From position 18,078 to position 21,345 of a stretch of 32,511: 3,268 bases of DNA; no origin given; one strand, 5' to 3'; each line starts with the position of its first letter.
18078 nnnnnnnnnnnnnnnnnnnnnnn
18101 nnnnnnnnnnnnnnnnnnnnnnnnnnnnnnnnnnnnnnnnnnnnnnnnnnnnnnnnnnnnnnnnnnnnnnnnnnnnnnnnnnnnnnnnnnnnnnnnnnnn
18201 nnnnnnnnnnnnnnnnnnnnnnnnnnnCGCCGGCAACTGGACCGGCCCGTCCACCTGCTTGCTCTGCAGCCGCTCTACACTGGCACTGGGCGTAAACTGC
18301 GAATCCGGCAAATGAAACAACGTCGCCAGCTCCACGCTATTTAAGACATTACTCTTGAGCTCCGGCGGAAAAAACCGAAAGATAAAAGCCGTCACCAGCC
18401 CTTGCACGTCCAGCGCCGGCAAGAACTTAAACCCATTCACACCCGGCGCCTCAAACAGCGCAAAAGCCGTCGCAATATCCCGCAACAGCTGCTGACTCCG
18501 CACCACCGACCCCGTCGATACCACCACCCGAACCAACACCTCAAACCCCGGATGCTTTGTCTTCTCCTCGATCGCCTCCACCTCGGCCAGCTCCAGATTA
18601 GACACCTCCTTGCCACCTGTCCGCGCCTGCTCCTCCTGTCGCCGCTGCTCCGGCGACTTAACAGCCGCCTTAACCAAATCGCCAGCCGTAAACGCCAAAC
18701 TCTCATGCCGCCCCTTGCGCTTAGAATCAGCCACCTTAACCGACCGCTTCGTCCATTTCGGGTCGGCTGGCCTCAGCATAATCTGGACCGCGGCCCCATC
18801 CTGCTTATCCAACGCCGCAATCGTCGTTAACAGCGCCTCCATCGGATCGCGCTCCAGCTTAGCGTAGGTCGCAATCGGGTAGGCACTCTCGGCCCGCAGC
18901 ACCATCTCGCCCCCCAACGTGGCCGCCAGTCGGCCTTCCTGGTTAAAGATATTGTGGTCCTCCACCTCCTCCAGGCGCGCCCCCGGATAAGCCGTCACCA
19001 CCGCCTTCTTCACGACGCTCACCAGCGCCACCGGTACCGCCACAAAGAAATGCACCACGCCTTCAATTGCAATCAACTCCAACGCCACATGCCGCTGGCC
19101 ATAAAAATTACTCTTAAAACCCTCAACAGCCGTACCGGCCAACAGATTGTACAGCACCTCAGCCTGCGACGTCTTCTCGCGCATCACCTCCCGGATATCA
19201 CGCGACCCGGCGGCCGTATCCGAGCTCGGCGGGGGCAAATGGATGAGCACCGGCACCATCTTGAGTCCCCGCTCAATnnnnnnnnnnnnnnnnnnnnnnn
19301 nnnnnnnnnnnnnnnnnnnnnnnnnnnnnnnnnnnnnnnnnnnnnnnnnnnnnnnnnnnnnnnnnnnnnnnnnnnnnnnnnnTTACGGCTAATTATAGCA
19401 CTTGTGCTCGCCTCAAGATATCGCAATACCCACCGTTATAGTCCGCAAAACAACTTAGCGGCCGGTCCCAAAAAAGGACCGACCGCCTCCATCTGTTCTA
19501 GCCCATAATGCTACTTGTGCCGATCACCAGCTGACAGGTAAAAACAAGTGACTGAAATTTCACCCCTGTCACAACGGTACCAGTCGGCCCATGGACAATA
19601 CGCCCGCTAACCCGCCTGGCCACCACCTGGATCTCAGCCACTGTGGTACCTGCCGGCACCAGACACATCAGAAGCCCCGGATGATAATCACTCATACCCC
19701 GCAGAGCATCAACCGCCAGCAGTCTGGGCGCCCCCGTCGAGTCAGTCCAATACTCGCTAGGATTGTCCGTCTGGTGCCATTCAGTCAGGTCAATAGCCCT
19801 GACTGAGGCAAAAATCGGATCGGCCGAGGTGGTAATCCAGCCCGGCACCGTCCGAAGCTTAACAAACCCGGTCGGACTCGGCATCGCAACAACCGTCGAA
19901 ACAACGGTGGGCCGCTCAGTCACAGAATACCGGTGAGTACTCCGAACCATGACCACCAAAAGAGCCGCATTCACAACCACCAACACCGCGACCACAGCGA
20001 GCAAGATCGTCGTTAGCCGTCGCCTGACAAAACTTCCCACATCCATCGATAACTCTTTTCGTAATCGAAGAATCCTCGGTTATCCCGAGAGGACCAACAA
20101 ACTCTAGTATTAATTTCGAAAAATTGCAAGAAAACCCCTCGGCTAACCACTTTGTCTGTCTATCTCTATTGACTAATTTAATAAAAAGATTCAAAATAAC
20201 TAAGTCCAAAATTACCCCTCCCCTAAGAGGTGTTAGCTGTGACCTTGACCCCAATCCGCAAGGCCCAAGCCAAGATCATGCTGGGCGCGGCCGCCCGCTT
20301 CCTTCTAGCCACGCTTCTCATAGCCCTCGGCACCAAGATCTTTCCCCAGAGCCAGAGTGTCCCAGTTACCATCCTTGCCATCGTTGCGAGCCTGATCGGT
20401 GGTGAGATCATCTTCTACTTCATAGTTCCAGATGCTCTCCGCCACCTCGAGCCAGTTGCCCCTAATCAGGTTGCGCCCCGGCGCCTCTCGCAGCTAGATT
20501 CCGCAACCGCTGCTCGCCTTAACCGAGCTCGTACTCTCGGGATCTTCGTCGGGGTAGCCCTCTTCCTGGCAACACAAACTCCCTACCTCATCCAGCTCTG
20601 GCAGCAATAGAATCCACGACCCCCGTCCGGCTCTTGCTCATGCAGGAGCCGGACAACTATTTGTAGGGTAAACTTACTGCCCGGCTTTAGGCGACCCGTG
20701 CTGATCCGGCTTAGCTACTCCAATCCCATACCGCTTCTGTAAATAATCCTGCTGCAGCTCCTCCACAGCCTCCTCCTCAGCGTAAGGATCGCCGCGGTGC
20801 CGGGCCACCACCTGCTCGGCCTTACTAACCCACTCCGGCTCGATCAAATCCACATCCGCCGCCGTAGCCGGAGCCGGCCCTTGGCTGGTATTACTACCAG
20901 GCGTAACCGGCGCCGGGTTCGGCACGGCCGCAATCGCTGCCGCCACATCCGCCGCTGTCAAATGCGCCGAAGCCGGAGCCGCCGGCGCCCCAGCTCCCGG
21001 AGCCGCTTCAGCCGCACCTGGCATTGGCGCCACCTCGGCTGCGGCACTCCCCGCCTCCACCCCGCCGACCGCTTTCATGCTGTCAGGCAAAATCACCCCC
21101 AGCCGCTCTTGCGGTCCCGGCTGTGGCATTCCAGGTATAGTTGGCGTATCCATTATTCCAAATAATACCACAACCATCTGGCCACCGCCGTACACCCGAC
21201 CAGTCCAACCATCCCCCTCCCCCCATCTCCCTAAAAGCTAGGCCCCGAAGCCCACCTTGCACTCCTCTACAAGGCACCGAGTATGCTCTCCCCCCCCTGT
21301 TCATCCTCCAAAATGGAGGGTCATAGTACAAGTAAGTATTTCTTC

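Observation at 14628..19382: Orphan VirD4/TraD-like ATPase fused to a 750-aa Gly/Ala/Pro-rich tail with an exact duplicated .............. motif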

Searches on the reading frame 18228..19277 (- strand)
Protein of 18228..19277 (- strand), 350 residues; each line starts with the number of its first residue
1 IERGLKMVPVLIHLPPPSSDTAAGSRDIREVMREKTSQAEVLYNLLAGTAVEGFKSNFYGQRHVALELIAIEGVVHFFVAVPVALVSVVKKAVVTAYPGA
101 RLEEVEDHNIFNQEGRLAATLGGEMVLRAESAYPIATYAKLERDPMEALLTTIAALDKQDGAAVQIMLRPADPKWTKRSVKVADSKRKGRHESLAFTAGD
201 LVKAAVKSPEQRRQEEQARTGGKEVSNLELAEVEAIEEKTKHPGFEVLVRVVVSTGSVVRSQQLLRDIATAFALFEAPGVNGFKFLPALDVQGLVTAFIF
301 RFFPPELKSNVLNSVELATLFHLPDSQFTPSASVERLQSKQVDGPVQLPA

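Call 55: predict_structure(alignment_id=A2)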
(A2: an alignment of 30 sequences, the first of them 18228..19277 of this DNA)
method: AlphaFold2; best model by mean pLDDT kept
length: 350 residues; sequences in the alignment: 30
mean_pLDDT: 78.7   pTM: 0.76
mean pLDDT of the five models: 78.7, 77.7, 77.3, 73.9, 69.4
residues with pLDDT >= 90: 121; 70-90: 137; 50-70: 52; < 50: 40
segments of 3 or more residues with pLDDT < 50: 1-4, 56-59, 190-197, 333-350
pLDDT, mean of each block of 10 residues (from residue 1): 64 77 66 85 83 52 87 89 85 88 87 74 93 89 84 85 93 89 80 48 57 54 67 90 93 92 93 82 93 91 80 93 78 48 42
secondary structure, 60 per line:
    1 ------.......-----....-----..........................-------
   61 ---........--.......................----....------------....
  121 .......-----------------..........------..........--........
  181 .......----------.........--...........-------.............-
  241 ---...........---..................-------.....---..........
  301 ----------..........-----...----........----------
elements in order: E7-13 H19-22 H28-53 E64-71 E74-82 H83-96 E101-104 E120-127 H145-154 E161-170 H173-187 H198-206 H209-219 H227-239 E244-254 H258-275 E283-287 H291-300 E311-313 H314-320 H333-340

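Call 57: fold_search(model_id=the predicted structure, library=pdb)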
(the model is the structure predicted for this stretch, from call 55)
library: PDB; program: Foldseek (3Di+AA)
matches with E <= 10: 548; with E <= 0.001: 14
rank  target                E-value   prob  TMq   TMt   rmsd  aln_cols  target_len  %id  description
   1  7o42_E                7.5e-06  1.00  0.43  0.19   9.4       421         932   11  TrwK/VirB4unbound trimer of dimers complex (with Hcp1) from the R388 type IV secretion system determined by cryo-EM. (released 2022-06-22)
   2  7o42_A                8.5e-06  1.00  0.44  0.19   7.5       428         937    9  TrwK/VirB4unbound trimer of dimers complex (with Hcp1) from the R388 type IV secretion system determined by cryo-EM. (released 2022-06-22)
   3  7o43_A                1.1e-05  1.00  0.43  0.22   8.3       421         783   10  TrwK/VirB4unbound dimer complex from R388 type IV secretion system determined by cryo-EM. (released 2022-06-22)
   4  7o43_B                1.2e-05  1.00  0.46  0.23   9.8       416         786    8  TrwK/VirB4unbound dimer complex from R388 type IV secretion system determined by cryo-EM. (released 2022-06-22)
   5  8rtd_h                2.1e-05  1.00  0.44  0.35   8.4       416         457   10  Stalk-Arches-IMC structure from the fully-assembled R388 type IV secretion system determined by cryo-EM. (released 2024-06-19)
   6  8rtd_V                2.2e-05  1.00  0.42  0.24   8.4       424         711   10  Stalk-Arches-IMC structure from the fully-assembled R388 type IV secretion system determined by cryo-EM. (released 2024-06-19)
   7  8rtd_P                2.4e-05  1.00  0.42  0.22   8.4       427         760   10  Stalk-Arches-IMC structure from the fully-assembled R388 type IV secretion system determined by cryo-EM. (released 2024-06-19)
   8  7o41_B                2.5e-05  1.00  0.39  0.22  10.4       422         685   11  Hexameric composite model of the Inner Membrane Complex (IMC) with the Arches from the fully-assembled R388 type IV se (released 2022-06-22)
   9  8rtb_B                3.2e-05  1.00  0.43  0.26   8.0       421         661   10  Extended inner membrane complex (IMC) protomer structure (TrwM/VirB3-TrwK/VirB4-TrwI/VirB6-TrwG/VirB8-TrwE/VirB10) fro (released 2024-06-19)
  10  8rtb_A                4.5e-05  1.00  0.41  0.22  11.6       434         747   10  Extended inner membrane complex (IMC) protomer structure (TrwM/VirB3-TrwK/VirB4-TrwI/VirB6-TrwG/VirB8-TrwE/VirB10) fro (released 2024-06-19)
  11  8rtd_O                4.5e-05  1.00  0.41  0.20  11.6       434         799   10  Stalk-Arches-IMC structure from the fully-assembled R388 type IV secretion system determined by cryo-EM. (released 2024-06-19)
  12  8rtd_T                4.5e-05  1.00  0.41  0.20  11.6       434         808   10  Stalk-Arches-IMC structure from the fully-assembled R388 type IV secretion system determined by cryo-EM. (released 2024-06-19)
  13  8rtd_g                5.6e-05  1.00  0.42  0.22  10.8       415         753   10  Stalk-Arches-IMC structure from the fully-assembled R388 type IV secretion system determined by cryo-EM. (released 2024-06-19)
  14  7o41_A                6.6e-04  1.00  0.42  0.23   9.1       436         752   10  Hexameric composite model of the Inner Membrane Complex (IMC) with the Arches from the fully-assembled R388 type IV se (released 2022-06-22)
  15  5t2k_D                1.8e-02  0.28  0.18  0.23  20.7       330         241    9  Geobacillus stearothermophilus HemQ with Manganese-Coproporphyrin III (released 2017-01-18)
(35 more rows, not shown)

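Call 63: search_protein_representatives(protein=window:18228-19277:-)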
Query: 350 residues. Proteins with E-value up to 0.001 (for the whole library): 1413; up to 1e-10: 525; up to 1e-30: 69. The best 150 are listed.
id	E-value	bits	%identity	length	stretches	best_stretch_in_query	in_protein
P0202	1.0e-219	744.2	100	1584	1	1-350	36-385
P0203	3.3e-181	617.7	80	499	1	1-349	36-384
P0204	3.0e-179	611.2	81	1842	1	1-349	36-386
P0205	7.1e-164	560.7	73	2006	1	1-349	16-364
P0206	4.3e-160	548.3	73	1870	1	1-350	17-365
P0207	1.3e-159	546.8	74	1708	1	7-349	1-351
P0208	5.5e-156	534.8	70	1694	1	1-349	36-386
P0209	3.3e-155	532.3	67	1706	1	1-350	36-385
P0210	1.4e-151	520.4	69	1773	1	1-348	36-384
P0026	6.4e-137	472.2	64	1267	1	1-349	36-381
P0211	5.0e-120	416.7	55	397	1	1-348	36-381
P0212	3.6e-118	410.6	55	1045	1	2-349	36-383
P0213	6.5e-118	409.8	75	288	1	1-248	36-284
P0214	3.6e-114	397.4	52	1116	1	1-348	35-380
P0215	3.9e-113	394.0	52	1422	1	1-347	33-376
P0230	7.1e-49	182.9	36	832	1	1-341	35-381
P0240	8.5e-40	153.1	33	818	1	1-349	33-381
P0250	9.4e-36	139.8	31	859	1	10-349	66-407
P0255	4.1e-34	134.4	31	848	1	4-349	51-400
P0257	1.8e-32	129.1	29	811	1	29-349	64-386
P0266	2.8e-31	125.1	29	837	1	27-349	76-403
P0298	2.6e-26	108.8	27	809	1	56-349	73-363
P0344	5.0e-22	94.8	31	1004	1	74-328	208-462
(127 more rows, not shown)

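Call 64: search_protein_families(library=pfam, proteins=[P0240, P0250, P0255, P0257, P0266, P0298, P0344, P0230], max_evalue=0.001)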
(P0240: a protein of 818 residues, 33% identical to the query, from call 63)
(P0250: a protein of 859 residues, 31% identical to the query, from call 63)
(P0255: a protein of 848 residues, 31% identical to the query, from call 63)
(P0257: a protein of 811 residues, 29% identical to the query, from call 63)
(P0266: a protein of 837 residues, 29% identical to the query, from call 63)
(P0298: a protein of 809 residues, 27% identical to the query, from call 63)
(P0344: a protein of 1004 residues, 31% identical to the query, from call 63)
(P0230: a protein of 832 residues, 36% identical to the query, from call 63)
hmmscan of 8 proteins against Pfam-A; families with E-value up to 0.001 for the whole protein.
P0240 (818 aa): 4 families
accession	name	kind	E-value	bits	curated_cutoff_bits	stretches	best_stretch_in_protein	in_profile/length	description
PF01935.23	DUF87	-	6.5e-08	33.4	23.2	1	387-474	3-84/220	Helicase HerA, central domain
PF10412.15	TrwB_AAD_bind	-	9.8e-07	28.4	20.5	1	402-698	10-288/387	Type IV secretion-system coupling protein DNA-binding domain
PF25199.1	nSTAND_NTPase5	-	0.00024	21.4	34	0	401-472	35-108/145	Novel STAND NTPase 5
PF13401.12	AAA_22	-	0.00028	21.6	27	0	406-430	4-28/130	AAA domain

P0250 (859 aa): 4 families
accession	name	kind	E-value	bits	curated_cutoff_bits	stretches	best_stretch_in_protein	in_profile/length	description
PF10412.15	TrwB_AAD_bind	-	8e-12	45.2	20.5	1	427-726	9-286/387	Type IV secretion-system coupling protein DNA-binding domain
PF02534.20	T4SS-DNA_transf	-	6.9e-07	28.9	20.1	1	432-757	44-368/468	Type IV secretory system Conjugative DNA transfer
PF01935.23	DUF87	-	4.5e-06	27.4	23.2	1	422-471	13-62/220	Helicase HerA, central domain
PF12696.13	TraG-D_C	-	0.00083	19.7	22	0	687-728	2-44/126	TraM recognition site of TraD and TraG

P0255 (848 aa): 4 families
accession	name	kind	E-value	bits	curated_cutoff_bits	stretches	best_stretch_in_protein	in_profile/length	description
PF10412.15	TrwB_AAD_bind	-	3.8e-11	42.9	20.5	1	418-771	7-332/387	Type IV secretion-system coupling protein DNA-binding domain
PF02534.20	T4SS-DNA_transf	-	6.5e-09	35.6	20.1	1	425-752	43-376/468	Type IV secretory system Conjugative DNA transfer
PF12696.13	TraG-D_C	-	3.7e-05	24.1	22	1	679-769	2-86/126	TraM recognition site of TraD and TraG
PF01935.23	DUF87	-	3.9e-05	24.3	23.2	1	415-519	13-89/220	Helicase HerA, central domain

P0257 (811 aa): 4 families
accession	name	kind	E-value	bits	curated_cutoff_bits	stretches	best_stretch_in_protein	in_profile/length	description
PF02534.20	T4SS-DNA_transf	-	3.3e-12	46.5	20.1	1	407-736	40-382/468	Type IV secretory system Conjugative DNA transfer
PF10412.15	TrwB_AAD_bind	-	2.8e-09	36.8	20.5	1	411-749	14-332/387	Type IV secretion-system coupling protein DNA-binding domain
PF01935.23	DUF87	-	1.7e-05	25.5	23.2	1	398-473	8-81/220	Helicase HerA, central domain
PF12696.13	TraG-D_C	-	2.6e-05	24.6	22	1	665-736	2-79/126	TraM recognition site of TraD and TraG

P0266 (837 aa): 2 families
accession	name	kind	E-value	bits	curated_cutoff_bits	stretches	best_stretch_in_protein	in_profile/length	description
PF10412.15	TrwB_AAD_bind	-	5.6e-07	29.2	20.5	1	426-493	12-73/387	Type IV secretion-system coupling protein DNA-binding domain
PF12696.13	TraG-D_C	-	0.00028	21.2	22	1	686-757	1-73/126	TraM recognition site of TraD and TraG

P0298 (809 aa): 3 families
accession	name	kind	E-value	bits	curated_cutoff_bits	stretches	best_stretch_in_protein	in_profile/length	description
PF10412.15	TrwB_AAD_bind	-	1.2e-06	28.2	20.5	1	384-431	10-57/387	Type IV secretion-system coupling protein DNA-binding domain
PF01935.23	DUF87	-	6.9e-06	26.7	23.2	1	389-496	23-103/220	Helicase HerA, central domain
PF12696.13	TraG-D_C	-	2.6e-05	24.6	22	1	647-712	2-70/126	TraM recognition site of TraD and TraG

P0344 (1004 aa): 4 families
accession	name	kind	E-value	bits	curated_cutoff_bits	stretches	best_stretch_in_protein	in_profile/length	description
PF01935.23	DUF87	-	1e-05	26.2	23.2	1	585-637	8-62/220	Helicase HerA, central domain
PF12696.13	TraG-D_C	-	1.9e-05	25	22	1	856-917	1-67/126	TraM recognition site of TraD and TraG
PF13401.12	AAA_22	-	0.00048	20.9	27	0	600-649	6-56/130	AAA domain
PF01580.24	FtsK_SpoIIIE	-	0.00067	19.6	24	0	583-621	23-61/221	FtsK/SpoIIIE family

P0230 (832 aa): 5 families
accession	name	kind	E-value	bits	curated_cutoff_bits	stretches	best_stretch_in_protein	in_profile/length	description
PF10412.15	TrwB_AAD_bind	-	9.8e-09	35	20.5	1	409-454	9-54/387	Type IV secretion-system coupling protein DNA-binding domain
PF02534.20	T4SS-DNA_transf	-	6.2e-07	29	20.1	1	415-741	44-381/468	Type IV secretory system Conjugative DNA transfer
PF25199.1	nSTAND_NTPase5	-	5.8e-05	23.4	34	1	406-479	32-106/145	Novel STAND NTPase 5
PF01935.23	DUF87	-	0.00029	21.5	23.2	0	412-453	20-62/220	Helicase HerA, central domain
PF20720.3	nSTAND3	-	0.0006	20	27.2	0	413-477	15-73/155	Novel STAND NTPase 3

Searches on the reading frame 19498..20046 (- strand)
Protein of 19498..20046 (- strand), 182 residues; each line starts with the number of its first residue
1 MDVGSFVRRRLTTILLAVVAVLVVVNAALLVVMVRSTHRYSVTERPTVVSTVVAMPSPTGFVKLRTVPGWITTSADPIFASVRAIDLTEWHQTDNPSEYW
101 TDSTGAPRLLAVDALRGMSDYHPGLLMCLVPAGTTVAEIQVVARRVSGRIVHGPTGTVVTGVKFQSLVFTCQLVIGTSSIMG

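Call 6: search_protein_families(library=pfam, proteins=[window:19498-20046:-], max_evalue=0.01)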
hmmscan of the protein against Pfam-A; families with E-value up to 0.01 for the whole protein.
window:19498-20046:- (182 aa): 0 families

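Call 7: search_protein_families(library=ncbifam, proteins=[window:19498-20046:-], max_evalue=0.01)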
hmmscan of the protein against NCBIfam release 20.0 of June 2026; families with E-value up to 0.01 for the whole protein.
window:19498-20046:- (182 aa): 0 families

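Call 48: search_protein_families(library=phrogs, proteins=[window:19498-20046:-], max_evalue=0.01)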
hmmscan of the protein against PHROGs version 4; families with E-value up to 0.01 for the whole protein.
window:19498-20046:- (182 aa): 0 families

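Call 69: search_protein_families(library=padloc, proteins=[window:19498-20046:-], max_evalue=0.01)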
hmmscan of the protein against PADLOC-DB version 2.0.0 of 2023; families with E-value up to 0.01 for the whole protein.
window:19498-20046:- (182 aa): 0 families

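Call 70: find_homologous_proteins(query=window:19498-20046:-)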
Query window:19498-20046:- (182 aa): 1 proteins with E <= 0.001 among 1006 candidates.
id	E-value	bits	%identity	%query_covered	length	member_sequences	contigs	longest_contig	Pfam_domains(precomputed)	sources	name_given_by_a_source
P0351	8.2e-111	385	100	100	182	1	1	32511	-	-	-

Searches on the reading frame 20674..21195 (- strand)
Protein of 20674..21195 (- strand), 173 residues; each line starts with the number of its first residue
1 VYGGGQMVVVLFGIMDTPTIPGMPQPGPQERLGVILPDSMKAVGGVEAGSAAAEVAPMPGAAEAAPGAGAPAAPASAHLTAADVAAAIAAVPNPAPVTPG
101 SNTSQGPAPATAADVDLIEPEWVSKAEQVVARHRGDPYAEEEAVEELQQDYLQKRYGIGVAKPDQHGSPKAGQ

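Call 6: search_protein_families(library=pfam, proteins=[window:20674-21195:-], max_evalue=0.01)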
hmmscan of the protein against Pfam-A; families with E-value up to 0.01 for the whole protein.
window:20674-21195:- (173 aa): 0 families

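Call 7: search_protein_families(library=ncbifam, proteins=[window:20674-21195:-], max_evalue=0.01)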
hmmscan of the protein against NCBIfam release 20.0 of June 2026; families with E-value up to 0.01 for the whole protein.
window:20674-21195:- (173 aa): 0 families

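Call 48: search_protein_families(library=phrogs, proteins=[window:20674-21195:-], max_evalue=0.01)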
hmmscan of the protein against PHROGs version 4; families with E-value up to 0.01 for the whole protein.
window:20674-21195:- (173 aa): 0 families

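Call 60: find_homologous_proteins(query=window:20674-21153:-)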
Query window:20674-21153:- (159 aa): 81 proteins with E <= 0.001 among 5105 candidates.
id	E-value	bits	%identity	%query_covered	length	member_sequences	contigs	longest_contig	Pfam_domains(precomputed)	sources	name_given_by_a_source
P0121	6.6e-92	324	100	100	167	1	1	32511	-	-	-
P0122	3.3e-35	140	53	96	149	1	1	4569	-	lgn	-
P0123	3.2e-33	133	72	43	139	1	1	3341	-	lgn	-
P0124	1.6e-31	128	53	87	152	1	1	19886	-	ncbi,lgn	-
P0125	1.1e-30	125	51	87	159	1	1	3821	-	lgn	-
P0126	3.7e-30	123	73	35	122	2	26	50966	-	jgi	jgi:hypothetical protein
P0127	4.0e-30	123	74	38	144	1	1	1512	-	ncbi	-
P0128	4.4e-30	123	72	36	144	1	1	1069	-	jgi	jgi:hypothetical protein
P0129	4.7e-30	123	69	38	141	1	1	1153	-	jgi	jgi:hypothetical protein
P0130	1.2e-29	122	63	70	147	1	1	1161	-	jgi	jgi:hypothetical protein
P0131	1.2e-29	121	64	45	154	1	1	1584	-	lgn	-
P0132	8.6e-28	115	74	36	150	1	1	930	-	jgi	jgi:hypothetical protein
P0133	1.9e-27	114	54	75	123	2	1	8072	-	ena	-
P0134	7.3e-27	112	70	38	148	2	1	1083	-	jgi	jgi:hypothetical protein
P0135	8.8e-27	112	70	38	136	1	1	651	-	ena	-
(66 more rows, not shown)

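Call 69: search_protein_families(library=padloc, proteins=[window:20674-21195:-], max_evalue=0.01)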
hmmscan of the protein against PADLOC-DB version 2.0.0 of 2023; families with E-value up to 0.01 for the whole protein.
window:20674-21195:- (173 aa): 0 families
